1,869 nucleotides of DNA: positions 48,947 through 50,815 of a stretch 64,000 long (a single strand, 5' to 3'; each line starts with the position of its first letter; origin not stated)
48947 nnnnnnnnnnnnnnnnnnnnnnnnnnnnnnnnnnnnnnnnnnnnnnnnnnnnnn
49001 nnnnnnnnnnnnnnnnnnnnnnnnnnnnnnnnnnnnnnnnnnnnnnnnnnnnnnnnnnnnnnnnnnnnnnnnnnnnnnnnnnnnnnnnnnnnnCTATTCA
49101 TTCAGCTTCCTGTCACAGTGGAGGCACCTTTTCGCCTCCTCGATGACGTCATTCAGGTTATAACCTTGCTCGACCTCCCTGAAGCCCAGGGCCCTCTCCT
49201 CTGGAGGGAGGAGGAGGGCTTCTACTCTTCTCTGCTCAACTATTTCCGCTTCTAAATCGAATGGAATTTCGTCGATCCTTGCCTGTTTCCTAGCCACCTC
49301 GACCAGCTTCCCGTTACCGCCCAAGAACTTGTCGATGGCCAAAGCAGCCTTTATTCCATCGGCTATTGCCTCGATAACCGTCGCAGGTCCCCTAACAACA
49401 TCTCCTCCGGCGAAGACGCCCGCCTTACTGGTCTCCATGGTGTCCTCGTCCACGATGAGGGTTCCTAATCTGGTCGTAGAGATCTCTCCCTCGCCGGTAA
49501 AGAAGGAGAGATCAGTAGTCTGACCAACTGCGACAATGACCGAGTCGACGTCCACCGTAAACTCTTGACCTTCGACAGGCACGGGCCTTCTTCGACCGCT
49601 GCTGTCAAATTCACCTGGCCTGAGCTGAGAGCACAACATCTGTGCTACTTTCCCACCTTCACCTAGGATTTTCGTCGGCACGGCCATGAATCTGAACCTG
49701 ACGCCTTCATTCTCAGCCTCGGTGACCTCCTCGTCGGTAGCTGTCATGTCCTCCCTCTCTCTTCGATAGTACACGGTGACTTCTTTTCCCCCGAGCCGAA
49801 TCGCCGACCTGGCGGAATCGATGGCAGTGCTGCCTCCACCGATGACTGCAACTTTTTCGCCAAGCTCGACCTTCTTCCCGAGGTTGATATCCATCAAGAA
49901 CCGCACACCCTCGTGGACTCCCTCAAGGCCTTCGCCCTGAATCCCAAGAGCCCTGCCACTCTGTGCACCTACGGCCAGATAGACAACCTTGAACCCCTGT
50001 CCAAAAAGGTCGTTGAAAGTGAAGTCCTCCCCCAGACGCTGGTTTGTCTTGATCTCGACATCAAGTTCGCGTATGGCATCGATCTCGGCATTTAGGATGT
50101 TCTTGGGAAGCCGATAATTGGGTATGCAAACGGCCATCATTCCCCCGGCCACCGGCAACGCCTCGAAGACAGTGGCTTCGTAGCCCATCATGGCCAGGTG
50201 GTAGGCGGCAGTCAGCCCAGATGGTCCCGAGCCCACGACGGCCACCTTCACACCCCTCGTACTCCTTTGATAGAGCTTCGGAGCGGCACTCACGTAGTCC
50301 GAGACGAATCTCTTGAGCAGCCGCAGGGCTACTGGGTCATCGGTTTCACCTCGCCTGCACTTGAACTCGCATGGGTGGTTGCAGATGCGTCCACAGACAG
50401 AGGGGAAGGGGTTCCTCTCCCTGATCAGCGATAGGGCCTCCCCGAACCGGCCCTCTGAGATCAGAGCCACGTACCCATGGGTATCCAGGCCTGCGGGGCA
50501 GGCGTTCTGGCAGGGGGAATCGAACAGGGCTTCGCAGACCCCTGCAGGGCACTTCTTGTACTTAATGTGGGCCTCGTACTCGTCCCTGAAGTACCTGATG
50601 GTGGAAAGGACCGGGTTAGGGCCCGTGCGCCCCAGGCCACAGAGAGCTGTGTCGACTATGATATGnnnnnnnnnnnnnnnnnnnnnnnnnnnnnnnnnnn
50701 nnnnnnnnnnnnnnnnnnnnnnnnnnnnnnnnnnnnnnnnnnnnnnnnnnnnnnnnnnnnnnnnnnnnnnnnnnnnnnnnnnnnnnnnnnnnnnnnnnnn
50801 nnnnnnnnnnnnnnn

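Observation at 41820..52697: Group 3b NiFe hydrogenase convergent with an FdsGBA-like formate dehydrogenase: candidate soluble H2/formate/NAD(P)H redox hub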

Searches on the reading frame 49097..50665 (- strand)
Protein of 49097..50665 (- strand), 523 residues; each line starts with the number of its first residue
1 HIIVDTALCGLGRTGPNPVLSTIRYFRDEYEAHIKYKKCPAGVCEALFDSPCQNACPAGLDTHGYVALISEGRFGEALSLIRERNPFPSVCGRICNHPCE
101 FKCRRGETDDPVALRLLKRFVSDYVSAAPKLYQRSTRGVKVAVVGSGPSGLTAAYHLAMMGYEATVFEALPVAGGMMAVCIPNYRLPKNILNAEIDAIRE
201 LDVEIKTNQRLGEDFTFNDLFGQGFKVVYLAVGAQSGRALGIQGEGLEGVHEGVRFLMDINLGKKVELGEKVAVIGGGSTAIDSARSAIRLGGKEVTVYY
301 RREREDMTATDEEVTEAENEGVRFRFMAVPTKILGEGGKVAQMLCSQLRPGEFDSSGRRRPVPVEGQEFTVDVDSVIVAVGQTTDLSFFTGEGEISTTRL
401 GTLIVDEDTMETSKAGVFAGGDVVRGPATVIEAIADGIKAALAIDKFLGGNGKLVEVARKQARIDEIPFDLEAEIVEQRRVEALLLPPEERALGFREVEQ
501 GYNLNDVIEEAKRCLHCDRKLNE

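Call 36: search_solved_structures(query=window:49097-50665:-, max_evalue=1e-20, show_alignments=5)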
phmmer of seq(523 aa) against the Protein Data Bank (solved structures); distinct sequences matched with E-value up to 1e-20: 12.
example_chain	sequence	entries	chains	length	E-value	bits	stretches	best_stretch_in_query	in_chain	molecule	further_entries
9bov_A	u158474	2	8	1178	6e-126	424.2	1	50-518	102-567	Molybdopterin oxidoreductase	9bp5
9n5u_A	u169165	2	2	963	6.1e-122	411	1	50-470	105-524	NfnA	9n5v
8oh5_C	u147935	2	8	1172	1.6e-103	350.2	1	50-518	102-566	Formate dehydrogenase-O, major subunit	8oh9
4ylf_B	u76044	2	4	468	2.8e-89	303.2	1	50-451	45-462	Dihydropyrimidine dehydrogenase subunit A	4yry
5jca_L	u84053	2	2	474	9.7e-89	301.4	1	50-449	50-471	NADH-dependent Ferredoxin:NADP Oxidoreductase (NfnI) subunit alpha | NADH-dependent Ferredoxin:NADP Oxidoreductase subunit alpha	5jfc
5vj7_A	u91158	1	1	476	2.8e-85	290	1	50-452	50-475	Oxidoreductase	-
6s6s_G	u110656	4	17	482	6.2e-62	213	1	49-447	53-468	Glutamate synthase [NADPH] small chain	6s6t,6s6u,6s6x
2vdc_G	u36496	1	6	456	7.4e-62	212.7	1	50-447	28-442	GLUTAMATE SYNTHASE [NADPH] SMALL CHAIN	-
1gt8_A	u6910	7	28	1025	7e-41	143.5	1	44-471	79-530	DIHYDROPYRIMIDINE DEHYDROGENASE | Dihydropyrimidine dehydrogenase [NADP(+)]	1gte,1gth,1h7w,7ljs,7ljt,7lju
7m31_A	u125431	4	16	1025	7e-41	143.5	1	44-471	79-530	Dihydropyrimidine dehydrogenase [NADP(+)]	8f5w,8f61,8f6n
1h7x_A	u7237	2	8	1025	7e-41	143.5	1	44-471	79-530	DIHYDROPYRIMIDINE DEHYDROGENASE | Dihydropyrimidine dehydrogenase [NADP(+)]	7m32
7mfm_I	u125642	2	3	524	3.3e-39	138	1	55-453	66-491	Glutamate synthase (NADPH) small chain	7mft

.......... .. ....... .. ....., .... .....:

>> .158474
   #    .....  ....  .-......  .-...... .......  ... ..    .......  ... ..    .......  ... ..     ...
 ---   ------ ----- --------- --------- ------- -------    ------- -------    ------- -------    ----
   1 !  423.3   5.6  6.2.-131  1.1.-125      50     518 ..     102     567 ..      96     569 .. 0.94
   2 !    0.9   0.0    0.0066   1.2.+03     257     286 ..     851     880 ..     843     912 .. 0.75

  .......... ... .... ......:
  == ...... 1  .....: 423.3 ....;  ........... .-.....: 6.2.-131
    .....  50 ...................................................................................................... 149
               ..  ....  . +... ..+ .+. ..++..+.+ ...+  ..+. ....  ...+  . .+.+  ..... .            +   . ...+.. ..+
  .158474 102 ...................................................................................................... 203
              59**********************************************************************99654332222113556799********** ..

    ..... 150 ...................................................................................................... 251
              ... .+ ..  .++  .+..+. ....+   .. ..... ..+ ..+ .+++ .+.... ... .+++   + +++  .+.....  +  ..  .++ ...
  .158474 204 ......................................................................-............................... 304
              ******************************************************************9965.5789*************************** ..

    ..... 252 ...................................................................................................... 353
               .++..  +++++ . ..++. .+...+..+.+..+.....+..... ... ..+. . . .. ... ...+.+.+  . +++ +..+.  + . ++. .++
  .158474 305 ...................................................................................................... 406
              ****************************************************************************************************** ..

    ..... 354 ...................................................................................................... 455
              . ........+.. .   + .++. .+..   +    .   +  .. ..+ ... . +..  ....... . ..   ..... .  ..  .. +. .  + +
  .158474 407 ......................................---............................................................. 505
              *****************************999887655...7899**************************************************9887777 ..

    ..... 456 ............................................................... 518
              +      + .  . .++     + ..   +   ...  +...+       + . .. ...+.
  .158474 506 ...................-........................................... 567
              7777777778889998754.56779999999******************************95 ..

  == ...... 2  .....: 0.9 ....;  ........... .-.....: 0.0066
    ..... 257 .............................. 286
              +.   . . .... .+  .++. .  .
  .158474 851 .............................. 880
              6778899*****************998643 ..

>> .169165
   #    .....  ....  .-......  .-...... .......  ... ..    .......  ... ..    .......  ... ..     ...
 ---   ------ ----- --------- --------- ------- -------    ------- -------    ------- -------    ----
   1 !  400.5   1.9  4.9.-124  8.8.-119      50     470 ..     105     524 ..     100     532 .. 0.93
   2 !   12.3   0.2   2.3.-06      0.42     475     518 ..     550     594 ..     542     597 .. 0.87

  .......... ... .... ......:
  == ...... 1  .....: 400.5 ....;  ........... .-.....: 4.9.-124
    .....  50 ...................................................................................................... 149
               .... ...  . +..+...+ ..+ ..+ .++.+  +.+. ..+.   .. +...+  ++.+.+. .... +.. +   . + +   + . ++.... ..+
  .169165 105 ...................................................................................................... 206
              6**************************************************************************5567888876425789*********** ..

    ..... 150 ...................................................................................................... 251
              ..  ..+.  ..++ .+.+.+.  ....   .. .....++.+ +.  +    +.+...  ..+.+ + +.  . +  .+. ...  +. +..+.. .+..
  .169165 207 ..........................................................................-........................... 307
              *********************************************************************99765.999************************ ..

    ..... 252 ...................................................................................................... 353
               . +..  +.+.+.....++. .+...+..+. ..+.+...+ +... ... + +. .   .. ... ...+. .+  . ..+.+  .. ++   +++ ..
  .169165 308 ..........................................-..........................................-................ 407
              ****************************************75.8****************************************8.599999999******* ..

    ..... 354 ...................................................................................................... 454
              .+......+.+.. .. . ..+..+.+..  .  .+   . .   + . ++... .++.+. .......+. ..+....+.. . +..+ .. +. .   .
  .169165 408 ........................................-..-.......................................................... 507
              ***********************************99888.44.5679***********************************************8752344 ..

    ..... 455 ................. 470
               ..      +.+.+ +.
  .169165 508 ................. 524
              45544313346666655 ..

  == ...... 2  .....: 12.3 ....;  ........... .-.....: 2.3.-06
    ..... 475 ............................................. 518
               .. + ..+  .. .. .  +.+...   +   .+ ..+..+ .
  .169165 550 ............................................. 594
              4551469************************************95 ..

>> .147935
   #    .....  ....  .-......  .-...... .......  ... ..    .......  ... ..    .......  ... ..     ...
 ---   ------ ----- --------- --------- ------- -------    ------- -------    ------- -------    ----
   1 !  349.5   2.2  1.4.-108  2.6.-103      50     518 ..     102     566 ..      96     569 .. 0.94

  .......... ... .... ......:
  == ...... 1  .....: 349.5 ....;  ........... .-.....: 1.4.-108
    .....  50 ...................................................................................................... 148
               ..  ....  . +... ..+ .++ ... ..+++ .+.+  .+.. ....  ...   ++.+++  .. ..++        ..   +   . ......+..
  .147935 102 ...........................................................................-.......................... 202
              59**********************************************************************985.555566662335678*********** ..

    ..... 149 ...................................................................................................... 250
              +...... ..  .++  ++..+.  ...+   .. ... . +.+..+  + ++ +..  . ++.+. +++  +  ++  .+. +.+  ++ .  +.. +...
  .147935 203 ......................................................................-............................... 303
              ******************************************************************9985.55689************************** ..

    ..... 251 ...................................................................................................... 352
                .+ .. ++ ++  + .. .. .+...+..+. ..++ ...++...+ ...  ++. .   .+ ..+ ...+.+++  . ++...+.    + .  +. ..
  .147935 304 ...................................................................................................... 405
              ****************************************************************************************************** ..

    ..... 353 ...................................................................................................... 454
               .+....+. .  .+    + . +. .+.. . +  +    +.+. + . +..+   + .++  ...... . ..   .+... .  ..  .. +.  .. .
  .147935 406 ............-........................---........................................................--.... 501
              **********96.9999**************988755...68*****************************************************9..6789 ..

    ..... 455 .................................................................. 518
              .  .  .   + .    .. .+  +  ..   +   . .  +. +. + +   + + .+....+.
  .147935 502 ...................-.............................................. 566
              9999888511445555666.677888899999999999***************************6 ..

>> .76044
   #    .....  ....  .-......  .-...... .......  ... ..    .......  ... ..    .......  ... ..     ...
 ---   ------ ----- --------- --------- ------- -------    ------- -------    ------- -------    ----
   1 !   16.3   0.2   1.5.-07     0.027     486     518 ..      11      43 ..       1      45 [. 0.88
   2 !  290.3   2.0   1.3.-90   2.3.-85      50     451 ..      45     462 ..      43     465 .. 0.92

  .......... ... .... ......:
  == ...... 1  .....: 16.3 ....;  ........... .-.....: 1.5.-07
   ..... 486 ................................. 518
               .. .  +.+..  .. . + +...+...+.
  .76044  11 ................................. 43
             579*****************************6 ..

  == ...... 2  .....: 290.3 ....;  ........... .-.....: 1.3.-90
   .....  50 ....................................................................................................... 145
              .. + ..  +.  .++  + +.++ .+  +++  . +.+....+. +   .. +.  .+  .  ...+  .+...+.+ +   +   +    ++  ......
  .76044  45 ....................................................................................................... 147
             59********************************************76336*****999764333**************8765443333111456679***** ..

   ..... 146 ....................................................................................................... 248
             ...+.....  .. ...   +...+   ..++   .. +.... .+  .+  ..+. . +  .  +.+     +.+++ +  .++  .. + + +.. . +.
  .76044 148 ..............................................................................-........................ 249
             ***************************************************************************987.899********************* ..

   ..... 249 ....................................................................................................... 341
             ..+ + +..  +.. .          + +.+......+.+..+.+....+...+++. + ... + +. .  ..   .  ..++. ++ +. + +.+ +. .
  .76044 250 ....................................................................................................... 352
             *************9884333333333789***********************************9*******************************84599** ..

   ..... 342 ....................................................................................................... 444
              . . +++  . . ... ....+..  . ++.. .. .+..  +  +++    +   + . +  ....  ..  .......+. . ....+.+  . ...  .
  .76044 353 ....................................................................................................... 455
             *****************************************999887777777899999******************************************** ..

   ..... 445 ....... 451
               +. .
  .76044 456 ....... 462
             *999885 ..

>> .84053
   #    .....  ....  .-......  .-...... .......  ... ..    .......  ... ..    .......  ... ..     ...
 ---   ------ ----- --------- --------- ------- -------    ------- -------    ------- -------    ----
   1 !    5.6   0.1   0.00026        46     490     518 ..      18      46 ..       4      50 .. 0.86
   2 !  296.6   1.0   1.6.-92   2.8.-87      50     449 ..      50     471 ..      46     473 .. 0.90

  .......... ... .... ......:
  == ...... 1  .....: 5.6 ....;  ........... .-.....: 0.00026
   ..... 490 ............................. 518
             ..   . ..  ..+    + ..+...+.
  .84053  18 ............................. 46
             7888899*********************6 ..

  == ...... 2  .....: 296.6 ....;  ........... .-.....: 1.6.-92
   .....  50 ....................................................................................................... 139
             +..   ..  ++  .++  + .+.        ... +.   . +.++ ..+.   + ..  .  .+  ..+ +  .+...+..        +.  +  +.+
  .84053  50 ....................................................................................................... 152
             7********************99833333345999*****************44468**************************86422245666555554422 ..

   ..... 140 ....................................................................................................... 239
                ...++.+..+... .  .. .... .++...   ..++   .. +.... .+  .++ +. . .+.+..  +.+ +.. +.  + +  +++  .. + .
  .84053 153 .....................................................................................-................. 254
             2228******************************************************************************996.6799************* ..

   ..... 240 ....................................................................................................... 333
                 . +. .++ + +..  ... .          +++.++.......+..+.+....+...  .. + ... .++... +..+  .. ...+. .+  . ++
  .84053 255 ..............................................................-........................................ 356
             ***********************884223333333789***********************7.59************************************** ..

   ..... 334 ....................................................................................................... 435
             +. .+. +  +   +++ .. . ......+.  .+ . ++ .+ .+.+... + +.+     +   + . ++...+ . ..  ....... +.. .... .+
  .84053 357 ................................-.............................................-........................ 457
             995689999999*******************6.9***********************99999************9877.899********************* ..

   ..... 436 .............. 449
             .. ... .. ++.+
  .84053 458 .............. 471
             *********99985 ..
